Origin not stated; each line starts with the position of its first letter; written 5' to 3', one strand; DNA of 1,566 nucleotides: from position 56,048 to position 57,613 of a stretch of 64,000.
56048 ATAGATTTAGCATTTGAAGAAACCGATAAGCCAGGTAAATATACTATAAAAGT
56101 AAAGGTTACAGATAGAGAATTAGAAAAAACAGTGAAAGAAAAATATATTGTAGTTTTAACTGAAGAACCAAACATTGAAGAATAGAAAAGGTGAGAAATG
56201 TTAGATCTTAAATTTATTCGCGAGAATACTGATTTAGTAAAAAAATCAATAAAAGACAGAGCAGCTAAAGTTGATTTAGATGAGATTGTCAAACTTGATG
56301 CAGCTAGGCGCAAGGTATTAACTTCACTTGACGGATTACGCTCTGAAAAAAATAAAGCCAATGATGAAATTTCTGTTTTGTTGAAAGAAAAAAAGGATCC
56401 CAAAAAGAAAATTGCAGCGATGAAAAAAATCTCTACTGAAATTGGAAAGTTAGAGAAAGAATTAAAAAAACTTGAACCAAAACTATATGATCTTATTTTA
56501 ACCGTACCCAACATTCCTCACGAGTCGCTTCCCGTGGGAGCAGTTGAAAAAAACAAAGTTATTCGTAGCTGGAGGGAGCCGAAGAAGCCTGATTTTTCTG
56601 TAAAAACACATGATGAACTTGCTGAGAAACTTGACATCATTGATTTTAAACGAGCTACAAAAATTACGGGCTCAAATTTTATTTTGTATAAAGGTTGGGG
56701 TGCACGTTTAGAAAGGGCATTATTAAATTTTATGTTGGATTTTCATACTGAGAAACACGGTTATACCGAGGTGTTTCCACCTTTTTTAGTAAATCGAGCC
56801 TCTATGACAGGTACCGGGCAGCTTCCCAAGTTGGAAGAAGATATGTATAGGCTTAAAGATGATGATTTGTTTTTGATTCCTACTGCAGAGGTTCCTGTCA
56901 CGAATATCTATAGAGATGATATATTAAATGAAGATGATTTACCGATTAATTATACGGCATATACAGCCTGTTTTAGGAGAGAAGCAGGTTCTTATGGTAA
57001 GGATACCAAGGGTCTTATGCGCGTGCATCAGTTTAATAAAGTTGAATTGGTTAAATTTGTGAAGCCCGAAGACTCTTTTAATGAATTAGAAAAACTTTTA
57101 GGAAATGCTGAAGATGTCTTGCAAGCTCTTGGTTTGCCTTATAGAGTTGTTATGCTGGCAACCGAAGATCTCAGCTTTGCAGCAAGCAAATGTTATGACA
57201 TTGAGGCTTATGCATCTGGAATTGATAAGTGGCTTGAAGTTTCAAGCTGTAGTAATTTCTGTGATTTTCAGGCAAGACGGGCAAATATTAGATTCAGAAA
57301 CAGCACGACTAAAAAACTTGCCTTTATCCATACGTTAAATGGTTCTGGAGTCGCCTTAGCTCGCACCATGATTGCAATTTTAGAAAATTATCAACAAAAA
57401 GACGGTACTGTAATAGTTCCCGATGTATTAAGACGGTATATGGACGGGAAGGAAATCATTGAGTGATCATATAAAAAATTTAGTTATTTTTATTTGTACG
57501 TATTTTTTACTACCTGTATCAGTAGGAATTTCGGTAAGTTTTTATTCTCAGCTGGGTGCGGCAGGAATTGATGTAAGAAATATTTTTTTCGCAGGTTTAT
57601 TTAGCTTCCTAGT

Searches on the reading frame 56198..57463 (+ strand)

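Call 91: search_protein_families(library=pfam, proteins=[window:56198-57463:+], max_evalue=0.001)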
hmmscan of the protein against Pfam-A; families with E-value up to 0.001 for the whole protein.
window:56198-57463:+ (422 aa): 2 families
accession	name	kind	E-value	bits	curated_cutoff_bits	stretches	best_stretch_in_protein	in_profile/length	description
PF00587.30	tRNA-synt_2b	-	4.8e-42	144.5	29.3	1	220-398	4-179/179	tRNA synthetase class II core domain (G, H, P, S and T)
PF02403.27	Seryl_tRNA_N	-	6.9e-27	94.3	28.2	1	1-107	1-108/108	Seryl-tRNA synthetase N-terminal domain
